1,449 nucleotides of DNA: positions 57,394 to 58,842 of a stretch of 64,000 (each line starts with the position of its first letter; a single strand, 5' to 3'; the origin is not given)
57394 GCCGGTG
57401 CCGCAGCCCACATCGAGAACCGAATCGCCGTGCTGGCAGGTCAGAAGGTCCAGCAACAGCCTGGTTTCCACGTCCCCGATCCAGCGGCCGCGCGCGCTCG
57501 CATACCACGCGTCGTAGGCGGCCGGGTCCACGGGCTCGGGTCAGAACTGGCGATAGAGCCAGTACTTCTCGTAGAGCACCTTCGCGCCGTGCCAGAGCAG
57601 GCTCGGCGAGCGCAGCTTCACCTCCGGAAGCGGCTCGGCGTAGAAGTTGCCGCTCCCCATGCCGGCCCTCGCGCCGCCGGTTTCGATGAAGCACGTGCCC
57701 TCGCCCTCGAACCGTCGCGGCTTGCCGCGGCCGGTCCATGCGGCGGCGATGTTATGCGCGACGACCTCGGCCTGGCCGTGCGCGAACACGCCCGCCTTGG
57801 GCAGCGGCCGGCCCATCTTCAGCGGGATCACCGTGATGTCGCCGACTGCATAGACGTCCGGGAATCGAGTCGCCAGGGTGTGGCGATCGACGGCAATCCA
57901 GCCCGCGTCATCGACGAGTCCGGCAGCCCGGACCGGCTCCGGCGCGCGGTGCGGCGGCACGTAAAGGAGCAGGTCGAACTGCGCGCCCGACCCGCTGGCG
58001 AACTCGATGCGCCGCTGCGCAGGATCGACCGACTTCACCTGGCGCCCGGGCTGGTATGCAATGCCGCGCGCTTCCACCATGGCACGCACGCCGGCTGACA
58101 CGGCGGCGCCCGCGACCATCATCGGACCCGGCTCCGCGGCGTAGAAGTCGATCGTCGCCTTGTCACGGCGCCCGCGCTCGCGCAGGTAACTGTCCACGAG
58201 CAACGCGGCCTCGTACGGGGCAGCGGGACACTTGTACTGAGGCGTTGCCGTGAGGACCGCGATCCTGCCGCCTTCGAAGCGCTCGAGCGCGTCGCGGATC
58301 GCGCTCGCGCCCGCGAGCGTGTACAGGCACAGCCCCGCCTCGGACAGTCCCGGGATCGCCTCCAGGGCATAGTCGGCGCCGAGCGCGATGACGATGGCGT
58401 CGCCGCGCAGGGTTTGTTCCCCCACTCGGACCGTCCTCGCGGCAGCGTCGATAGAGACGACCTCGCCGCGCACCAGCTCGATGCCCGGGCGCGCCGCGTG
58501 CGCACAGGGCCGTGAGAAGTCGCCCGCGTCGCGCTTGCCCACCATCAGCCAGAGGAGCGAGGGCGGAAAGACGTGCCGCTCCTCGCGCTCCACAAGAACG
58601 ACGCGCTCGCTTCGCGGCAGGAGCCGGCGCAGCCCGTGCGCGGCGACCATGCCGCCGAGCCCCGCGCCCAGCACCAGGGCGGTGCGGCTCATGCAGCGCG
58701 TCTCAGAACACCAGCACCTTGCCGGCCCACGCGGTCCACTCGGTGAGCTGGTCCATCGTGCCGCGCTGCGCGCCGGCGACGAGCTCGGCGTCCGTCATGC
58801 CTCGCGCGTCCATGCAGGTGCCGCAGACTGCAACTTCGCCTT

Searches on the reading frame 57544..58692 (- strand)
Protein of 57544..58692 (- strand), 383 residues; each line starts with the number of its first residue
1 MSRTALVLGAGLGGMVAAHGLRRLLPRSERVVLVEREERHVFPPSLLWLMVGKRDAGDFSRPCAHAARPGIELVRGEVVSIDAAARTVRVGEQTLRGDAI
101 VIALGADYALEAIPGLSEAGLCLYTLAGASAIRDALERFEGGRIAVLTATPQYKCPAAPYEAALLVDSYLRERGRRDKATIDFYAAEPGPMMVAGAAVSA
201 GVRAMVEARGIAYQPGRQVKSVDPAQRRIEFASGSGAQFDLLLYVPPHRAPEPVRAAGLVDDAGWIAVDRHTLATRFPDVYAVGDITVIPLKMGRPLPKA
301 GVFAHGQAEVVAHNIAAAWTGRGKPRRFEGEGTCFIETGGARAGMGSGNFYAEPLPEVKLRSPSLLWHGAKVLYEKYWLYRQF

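Call 78: search_protein_families(library=pfam, proteins=[window:57544-58692:-], max_evalue=0.00001)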
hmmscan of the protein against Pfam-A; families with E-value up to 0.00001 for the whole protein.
window:57544-58692:- (383 aa): 2 families
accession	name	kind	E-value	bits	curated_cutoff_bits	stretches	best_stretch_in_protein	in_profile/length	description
PF07992.20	Pyr_redox_2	-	4.5e-22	79.2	26.1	1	6-293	4-278/291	Pyridine nucleotide-disulphide oxidoreductase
PF21706.3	FCSD_central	-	8.2e-08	32.8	27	1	132-246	4-116/116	Sulfide dehydrogenase [flavocytochrome c] flavoprotein chain, central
